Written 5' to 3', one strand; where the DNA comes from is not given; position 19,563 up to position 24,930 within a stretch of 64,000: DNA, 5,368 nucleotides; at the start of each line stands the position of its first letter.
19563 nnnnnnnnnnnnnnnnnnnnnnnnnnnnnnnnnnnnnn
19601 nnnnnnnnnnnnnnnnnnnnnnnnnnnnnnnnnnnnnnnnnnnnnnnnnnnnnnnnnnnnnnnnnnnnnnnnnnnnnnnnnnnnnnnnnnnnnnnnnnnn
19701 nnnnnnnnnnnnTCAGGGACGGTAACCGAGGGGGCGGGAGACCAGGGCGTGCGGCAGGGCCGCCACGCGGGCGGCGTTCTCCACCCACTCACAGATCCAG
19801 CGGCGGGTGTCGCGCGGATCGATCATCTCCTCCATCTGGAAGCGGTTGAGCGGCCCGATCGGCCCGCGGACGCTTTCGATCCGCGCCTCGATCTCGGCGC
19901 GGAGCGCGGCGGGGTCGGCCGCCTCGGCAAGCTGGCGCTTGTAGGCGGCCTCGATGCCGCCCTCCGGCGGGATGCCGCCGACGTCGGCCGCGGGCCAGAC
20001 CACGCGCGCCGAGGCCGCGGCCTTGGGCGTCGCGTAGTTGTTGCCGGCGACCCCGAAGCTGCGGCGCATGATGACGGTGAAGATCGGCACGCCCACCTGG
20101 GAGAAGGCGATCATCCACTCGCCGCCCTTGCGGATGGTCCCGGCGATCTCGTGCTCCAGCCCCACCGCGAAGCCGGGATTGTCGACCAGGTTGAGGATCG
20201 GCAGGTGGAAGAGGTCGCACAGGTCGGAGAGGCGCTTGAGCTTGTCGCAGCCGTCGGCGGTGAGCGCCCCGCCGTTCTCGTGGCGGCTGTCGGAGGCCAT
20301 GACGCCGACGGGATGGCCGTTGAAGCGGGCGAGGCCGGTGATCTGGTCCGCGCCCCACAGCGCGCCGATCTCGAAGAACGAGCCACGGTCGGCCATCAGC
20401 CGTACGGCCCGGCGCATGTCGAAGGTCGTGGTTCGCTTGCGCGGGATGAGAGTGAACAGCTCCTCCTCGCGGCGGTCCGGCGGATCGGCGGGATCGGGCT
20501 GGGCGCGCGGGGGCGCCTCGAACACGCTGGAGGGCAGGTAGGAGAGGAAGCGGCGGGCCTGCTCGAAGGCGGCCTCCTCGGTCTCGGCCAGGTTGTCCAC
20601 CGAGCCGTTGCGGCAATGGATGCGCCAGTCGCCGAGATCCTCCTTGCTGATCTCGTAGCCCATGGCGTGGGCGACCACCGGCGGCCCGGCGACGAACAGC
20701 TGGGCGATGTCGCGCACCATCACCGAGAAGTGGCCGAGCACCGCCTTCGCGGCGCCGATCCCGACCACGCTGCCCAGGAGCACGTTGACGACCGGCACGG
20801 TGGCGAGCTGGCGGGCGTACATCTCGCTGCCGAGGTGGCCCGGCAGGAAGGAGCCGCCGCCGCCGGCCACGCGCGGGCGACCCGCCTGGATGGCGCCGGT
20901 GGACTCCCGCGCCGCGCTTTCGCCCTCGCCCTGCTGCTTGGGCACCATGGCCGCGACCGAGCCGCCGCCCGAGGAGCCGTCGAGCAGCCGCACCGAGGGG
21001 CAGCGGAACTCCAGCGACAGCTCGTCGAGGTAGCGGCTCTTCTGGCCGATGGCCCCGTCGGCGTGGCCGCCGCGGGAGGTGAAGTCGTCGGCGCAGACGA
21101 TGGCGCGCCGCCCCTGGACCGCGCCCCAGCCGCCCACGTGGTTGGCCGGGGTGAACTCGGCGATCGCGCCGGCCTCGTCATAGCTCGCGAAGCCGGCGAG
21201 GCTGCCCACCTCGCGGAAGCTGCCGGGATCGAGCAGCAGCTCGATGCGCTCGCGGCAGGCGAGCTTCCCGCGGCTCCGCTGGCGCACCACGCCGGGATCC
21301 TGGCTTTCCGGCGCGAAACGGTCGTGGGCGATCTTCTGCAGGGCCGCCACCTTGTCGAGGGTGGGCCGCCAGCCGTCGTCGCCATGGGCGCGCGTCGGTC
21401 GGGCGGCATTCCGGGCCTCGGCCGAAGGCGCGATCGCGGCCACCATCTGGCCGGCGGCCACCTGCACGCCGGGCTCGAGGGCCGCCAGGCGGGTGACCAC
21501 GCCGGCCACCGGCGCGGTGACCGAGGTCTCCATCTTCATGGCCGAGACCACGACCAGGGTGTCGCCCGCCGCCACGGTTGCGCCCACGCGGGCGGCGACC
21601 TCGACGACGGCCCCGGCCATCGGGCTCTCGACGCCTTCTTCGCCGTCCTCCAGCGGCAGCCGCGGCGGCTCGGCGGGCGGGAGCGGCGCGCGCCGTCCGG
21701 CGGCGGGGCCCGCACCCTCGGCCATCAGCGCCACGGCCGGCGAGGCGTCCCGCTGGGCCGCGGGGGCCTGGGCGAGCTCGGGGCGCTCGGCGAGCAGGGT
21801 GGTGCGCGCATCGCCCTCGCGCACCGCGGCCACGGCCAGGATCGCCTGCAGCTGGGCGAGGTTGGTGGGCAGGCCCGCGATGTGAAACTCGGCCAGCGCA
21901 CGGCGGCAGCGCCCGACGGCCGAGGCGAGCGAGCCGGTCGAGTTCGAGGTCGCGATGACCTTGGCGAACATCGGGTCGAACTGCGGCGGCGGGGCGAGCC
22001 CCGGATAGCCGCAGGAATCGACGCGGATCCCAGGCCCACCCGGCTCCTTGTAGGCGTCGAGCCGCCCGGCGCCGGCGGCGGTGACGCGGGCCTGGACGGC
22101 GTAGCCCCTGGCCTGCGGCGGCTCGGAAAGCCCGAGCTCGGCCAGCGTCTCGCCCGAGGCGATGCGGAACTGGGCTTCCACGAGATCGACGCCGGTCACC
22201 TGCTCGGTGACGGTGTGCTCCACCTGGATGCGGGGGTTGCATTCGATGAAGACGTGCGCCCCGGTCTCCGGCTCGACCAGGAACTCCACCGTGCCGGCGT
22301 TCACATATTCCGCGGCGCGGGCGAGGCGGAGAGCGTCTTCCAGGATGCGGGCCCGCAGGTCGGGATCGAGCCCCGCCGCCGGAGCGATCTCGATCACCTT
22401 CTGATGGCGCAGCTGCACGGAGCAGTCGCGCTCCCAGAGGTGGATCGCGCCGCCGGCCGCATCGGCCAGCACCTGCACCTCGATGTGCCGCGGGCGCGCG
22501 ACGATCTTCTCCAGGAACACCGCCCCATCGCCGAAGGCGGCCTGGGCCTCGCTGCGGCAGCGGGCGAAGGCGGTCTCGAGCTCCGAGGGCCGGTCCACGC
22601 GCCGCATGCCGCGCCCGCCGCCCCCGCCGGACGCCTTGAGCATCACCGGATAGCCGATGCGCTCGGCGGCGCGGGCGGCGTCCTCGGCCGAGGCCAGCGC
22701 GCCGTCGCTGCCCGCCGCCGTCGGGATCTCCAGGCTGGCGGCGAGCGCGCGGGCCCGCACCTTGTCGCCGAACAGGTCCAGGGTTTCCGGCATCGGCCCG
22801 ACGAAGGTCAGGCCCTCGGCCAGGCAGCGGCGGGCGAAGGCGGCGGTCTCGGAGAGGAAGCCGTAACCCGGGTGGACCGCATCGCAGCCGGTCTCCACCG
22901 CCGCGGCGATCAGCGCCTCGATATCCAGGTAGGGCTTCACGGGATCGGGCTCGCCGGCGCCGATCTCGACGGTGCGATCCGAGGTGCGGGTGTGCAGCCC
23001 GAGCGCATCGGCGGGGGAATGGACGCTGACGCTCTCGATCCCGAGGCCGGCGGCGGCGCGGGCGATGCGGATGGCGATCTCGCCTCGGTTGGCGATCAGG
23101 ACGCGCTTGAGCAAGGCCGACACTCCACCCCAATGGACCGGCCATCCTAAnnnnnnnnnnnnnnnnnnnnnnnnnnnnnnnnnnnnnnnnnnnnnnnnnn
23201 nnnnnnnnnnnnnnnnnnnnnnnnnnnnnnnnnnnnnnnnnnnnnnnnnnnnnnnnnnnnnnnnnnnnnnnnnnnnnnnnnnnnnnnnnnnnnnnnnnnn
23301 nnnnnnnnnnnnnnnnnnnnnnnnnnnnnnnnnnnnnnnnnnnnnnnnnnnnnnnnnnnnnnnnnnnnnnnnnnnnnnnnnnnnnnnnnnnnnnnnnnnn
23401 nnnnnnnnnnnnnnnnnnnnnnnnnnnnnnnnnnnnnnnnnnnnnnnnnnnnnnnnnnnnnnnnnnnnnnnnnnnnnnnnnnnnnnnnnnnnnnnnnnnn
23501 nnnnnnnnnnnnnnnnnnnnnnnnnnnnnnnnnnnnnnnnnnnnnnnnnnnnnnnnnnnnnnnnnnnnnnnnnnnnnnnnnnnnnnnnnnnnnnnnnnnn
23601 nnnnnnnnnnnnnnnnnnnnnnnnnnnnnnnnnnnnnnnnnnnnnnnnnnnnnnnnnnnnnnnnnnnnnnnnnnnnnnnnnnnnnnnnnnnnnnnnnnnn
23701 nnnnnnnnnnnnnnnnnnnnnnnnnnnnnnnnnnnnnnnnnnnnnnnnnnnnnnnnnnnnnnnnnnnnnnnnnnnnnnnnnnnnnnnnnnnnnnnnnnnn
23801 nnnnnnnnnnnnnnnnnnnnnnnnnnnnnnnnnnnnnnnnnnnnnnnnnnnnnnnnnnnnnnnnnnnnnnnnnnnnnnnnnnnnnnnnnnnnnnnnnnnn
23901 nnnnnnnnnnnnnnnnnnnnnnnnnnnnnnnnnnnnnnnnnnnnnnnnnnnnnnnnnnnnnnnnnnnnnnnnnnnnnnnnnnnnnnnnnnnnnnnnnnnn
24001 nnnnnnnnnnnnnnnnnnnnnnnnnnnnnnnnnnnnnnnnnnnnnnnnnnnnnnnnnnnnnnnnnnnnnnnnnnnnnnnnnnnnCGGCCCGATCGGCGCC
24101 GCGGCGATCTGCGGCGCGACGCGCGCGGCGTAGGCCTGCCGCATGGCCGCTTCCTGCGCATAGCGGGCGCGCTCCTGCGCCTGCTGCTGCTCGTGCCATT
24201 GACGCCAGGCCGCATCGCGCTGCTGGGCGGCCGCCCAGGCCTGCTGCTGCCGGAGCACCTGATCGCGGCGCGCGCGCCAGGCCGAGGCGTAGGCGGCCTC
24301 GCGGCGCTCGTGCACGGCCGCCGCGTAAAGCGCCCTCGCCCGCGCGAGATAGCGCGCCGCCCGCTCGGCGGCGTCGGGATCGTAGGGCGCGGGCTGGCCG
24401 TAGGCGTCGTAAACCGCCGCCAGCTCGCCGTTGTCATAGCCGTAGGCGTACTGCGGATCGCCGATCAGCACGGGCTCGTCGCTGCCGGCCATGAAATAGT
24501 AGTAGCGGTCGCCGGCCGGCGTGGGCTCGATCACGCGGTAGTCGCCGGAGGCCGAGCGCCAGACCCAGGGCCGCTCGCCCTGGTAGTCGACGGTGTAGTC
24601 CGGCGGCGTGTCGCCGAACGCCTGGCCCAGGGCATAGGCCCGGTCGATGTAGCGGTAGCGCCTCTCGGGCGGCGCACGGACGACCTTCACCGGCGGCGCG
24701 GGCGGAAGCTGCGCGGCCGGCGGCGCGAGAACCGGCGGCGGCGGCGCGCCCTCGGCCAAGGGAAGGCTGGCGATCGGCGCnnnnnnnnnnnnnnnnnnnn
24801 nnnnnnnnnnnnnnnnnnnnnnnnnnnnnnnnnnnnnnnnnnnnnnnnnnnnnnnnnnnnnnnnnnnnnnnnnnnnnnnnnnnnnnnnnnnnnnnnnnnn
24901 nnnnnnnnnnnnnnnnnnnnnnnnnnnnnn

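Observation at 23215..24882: Lipoprotein with a eukaryote-like (CAG)5-CAA-(CAG)11 polyglutamine tract and a ~290-residue Ala/Gln coiled coil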

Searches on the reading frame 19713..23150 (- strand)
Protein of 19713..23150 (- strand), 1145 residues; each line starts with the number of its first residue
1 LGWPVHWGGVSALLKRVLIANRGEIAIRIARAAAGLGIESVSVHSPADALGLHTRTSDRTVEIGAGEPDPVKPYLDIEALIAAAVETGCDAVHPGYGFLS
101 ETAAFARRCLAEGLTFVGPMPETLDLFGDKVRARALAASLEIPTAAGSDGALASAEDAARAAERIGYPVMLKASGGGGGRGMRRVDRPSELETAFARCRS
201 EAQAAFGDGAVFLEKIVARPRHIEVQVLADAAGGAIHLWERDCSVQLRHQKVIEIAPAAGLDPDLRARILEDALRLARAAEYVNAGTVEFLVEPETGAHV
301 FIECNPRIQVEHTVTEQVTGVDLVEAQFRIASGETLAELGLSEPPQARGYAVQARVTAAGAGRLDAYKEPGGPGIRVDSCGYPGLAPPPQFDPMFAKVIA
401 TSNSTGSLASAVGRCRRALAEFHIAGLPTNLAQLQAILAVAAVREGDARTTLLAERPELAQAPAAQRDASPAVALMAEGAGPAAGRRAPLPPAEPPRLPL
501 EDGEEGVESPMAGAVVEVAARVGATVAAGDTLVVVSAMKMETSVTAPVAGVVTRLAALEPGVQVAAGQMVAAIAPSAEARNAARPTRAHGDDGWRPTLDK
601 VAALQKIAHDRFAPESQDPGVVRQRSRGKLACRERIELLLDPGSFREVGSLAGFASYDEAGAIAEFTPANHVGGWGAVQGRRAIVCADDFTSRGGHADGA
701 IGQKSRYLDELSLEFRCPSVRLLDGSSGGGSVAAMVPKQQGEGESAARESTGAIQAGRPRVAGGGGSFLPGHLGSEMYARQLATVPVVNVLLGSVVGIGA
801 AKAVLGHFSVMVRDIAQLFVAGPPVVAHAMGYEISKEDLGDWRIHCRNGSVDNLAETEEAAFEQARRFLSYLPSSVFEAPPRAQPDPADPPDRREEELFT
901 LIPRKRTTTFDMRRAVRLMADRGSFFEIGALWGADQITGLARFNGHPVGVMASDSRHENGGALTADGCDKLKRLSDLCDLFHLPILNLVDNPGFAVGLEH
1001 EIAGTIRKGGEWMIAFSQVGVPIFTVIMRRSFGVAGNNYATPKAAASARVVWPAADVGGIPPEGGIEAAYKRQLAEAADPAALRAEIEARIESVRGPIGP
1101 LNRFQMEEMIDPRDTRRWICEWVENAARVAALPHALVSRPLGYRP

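Call 19: search_protein_families(library=pfam, proteins=[window:19713-23150:-], max_evalue=0.00001)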
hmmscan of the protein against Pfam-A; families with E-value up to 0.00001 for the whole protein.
window:19713-23150:- (1145 aa): 7 families
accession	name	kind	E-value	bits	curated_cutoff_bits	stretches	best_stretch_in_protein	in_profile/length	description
PF01039.27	Carboxyl_trans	-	7.1e-84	282.6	22.3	1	624-1121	2-473/493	Carboxyl transferase domain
PF02786.22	CPSase_L_D2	-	3.8e-73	245.9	19.8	1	129-338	1-210/211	Carbamoyl-phosphate synthase L chain, ATP binding domain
PF00289.28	Biotin_carb_N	-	7.1e-38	129.9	25.5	1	14-124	2-110/110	Biotin carboxylase, N-terminal domain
PF02785.25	Biotin_carb_C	-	1.5e-19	70.5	32.4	1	358-454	14-107/108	Biotin carboxylase C-terminal domain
PF00364.28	Biotin_lipoyl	-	5.4e-13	49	22.1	1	507-573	3-73/73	Biotin-requiring enzyme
PF02222.28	ATP-grasp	-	1.8e-06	28.2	27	1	152-307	16-162/179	ATP-grasp domain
PF07478.18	Dala_Dala_lig_C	-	7.1e-06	26.1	24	0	156-306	26-174/204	D-ala D-ala ligase C-terminus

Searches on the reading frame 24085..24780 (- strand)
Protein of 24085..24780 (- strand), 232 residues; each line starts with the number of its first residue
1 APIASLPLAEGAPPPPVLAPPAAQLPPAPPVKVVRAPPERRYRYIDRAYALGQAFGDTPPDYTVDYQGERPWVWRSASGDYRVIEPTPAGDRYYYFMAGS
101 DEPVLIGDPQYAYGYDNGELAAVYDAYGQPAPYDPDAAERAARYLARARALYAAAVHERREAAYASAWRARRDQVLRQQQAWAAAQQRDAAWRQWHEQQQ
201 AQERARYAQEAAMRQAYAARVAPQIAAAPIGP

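Call 38: predict_structure(alignment_id=A2)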
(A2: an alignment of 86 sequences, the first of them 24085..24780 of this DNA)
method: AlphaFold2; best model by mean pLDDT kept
length: 232 residues; sequences in the alignment: 86
mean_pLDDT: 94.1   pTM: 0.91
mean pLDDT of the five models: 94.1, 94.0, 93.9, 93.7, 92.9
residues with pLDDT >= 90: 208; 70-90: 18; 50-70: 4; < 50: 2
segments of 3 or more residues with pLDDT < 50: none
pLDDT, mean of each block of 10 residues (from residue 1): 81 94 97 91 96 96 97 97 98 98 97 97 95 93 99 98 96 92 95 95 92 95 84 50
secondary structure, 60 per line:
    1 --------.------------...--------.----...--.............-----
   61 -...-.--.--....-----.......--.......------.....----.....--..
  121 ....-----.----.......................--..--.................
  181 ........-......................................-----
elements in order: H43-55 E62-64 E72-75 E81-87 E90-96 E103-107 E112-116 E119-124 H135-157 H165-188 H190-227

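Call 42: fold_search(model_id=the predicted structure, library=pdb)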
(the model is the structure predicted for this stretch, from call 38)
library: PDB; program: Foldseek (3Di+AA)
matches with E <= 10: 298; with E <= 0.001: 0
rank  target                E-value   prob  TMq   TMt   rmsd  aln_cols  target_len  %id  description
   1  1m1h                  4.4e-01  0.06  0.13  0.16  17.0       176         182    7  Crystal structure of Aquifex aeolicus N-utilization substance G (NusG), Space group I222 (released 2003-02-04)
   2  6awv_B                5.2e-01  0.07  0.18  0.24  13.8       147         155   12  Ara h 8.01 in complex with epicatechin (released 2018-09-12)
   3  2wy3_A                7.4e-01  0.08  0.13  0.16  13.0       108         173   14  Structure of the HCMV UL16-MICB complex elucidates select binding of a viral immunoevasin to diverse NKG2D ligands (released 2010-02-02)
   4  1yqf_B                8.2e-01  0.06  0.18  0.22  15.4       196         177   10  Hypothetical protein from leishmania major unknown function sequence homologue to human p32 protein (released 2005-02-22)
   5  1wa9_A                9.2e-01  0.02  0.11  0.09  24.0       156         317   12  Crystal Structure of the PAS repeat region of the Drosophila clock protein PERIOD (released 2005-01-12)
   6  8gxe_B                1.0e+00  0.06  0.13  0.11  10.3        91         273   11  PTPN21 FERM PTP complex (released 2023-09-27)
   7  8qja_A                1.2e+00  0.07  0.14  0.04  14.0        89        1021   16  T6SS-linked Rhs repeat protein - Advenella mimigardefordensis VgrG-Rhs core (released 2024-09-25)
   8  6qlz_B                1.2e+00  0.04  0.12  0.22  12.1        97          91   14  IDOL F3ab subdomain (released 2020-02-19)
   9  8y8y                  1.4e+00  0.05  0.12  0.10  12.5        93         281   11  Crystal structure of the PTPN21 FERM domain (released 2024-07-10)
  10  1wa9_B                1.4e+00  0.02  0.11  0.09  17.4       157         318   13  Crystal Structure of the PAS repeat region of the Drosophila clock protein PERIOD (released 2005-01-12)
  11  5y83                  1.5e+00  0.06  0.14  0.10  12.3        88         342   10  Crystal structure of YidC from Thermotoga maritima (released 2018-07-11)
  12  4u4c_A                1.5e+00  0.02  0.14  0.05  20.6       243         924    7  The molecular architecture of the TRAMP complex reveals the organization and interplay of its two catalytic activities (released 2014-09-24)
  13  9tpm                  1.5e+00  0.09  0.17  0.17  12.7        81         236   10  Structure of LolB from Porphyromonas gingivalis (released 2026-02-18)
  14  6icl                  1.5e+00  0.05  0.20  0.15  17.0       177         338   11  Pseudomonas putida CBB5 NdmB (released 2019-09-04)
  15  8tv3_A                1.6e+00  0.08  0.16  0.18   6.9        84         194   15  Fab 221-5 in complex with OspA (released 2024-08-28)
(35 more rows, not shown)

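Call 46: search_solved_structures(query=A3, max_evalue=10)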
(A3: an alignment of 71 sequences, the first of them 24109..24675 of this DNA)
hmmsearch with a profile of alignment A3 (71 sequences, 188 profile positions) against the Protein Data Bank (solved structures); distinct sequences matched with E-value up to 10: 0.

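Call 53: search_protein_representatives(alignment_id=A3)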
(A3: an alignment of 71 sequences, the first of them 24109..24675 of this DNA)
Query: 71 sequences, 188 profile positions. Proteins with E-value up to 0.001 (for the whole library): 650; up to 1e-10: 559; up to 1e-30: 404. The best 150 are listed.
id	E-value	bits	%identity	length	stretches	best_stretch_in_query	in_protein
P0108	3.5e-71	255.3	-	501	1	3-186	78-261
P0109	3.7e-71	255.2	-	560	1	4-188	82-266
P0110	1.3e-70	253.5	-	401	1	2-187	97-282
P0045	3.2e-70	252.2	-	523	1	2-188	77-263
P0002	3.4e-70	252.1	-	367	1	2-188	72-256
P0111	4.0e-70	251.9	-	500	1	2-187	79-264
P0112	4.3e-70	251.7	-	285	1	2-187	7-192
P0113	6.4e-70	251.2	-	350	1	3-187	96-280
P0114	7.2e-70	251.0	-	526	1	2-187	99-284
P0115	8.4e-70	250.8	-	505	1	2-188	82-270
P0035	1.0e-69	250.5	-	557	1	4-187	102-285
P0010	1.2e-69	250.3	-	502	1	2-187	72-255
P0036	1.6e-69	249.9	-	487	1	3-187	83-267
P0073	3.0e-69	249.0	-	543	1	2-188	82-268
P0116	5.2e-69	248.2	-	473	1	3-187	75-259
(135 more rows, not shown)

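Call 61: fold_search(model_id=the predicted structure, library=viral)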
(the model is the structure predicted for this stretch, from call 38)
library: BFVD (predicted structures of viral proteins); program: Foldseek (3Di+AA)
matches with E <= 10: 650; with E <= 0.001: 0
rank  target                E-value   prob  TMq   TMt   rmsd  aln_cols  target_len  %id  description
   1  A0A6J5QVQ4            1.7e-01  0.08  0.14  0.10  18.4       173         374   13  Clp protease proteolytic subunit /Translocation-enhancing protein TepA [uncultured Caudovirales phage]
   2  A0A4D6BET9            1.9e-01  0.11  0.15  0.23  12.6       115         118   14  (no name in the UniProt tables at hand)
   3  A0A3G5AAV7            2.0e-01  0.07  0.14  0.11  16.6       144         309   14  MYND-type domain-containing protein [Hyperionvirus sp.]
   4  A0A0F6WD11            2.1e-01  0.16  0.18  0.28  11.2       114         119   18  Uncharacterized protein [Sinorhizobium phage phiN3]
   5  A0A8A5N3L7            2.5e-01  0.07  0.15  0.12  16.8       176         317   14  (no name in the UniProt tables at hand)
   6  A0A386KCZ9            2.8e-01  0.06  0.10  0.18  14.3       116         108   10  Uncharacterized protein [Gordonia phage Turuncu]
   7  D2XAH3                2.9e-01  0.12  0.18  0.23  15.2       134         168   12  MORN repeat-containing protein [Marseillevirus marseillevirus]
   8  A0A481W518            3.1e-01  0.20  0.20  0.30   9.3       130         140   12  Uncharacterized protein [Pseudomonas phage Psa21]
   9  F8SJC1                3.1e-01  0.11  0.17  0.27  11.6       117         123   11  Uncharacterized protein 285 [Pseudomonas phage PhiPA3]
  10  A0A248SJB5            3.1e-01  0.10  0.15  0.27  11.6       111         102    7  (no name in the UniProt tables at hand)
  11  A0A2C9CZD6            3.3e-01  0.23  0.23  0.36  10.9       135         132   10  Uncharacterized protein [Yersinia phage fHe-Yen9-04]
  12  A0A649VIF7            3.3e-01  0.04  0.12  0.17  16.1       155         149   16  (no name in the UniProt tables at hand)
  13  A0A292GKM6            3.7e-01  0.08  0.16  0.23  14.2       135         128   11  (no name in the UniProt tables at hand)
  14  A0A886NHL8            3.9e-01  0.07  0.16  0.21  14.0       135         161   13  (no name in the UniProt tables at hand)
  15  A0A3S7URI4            4.1e-01  0.18  0.19  0.17  13.5       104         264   12  (no name in the UniProt tables at hand)
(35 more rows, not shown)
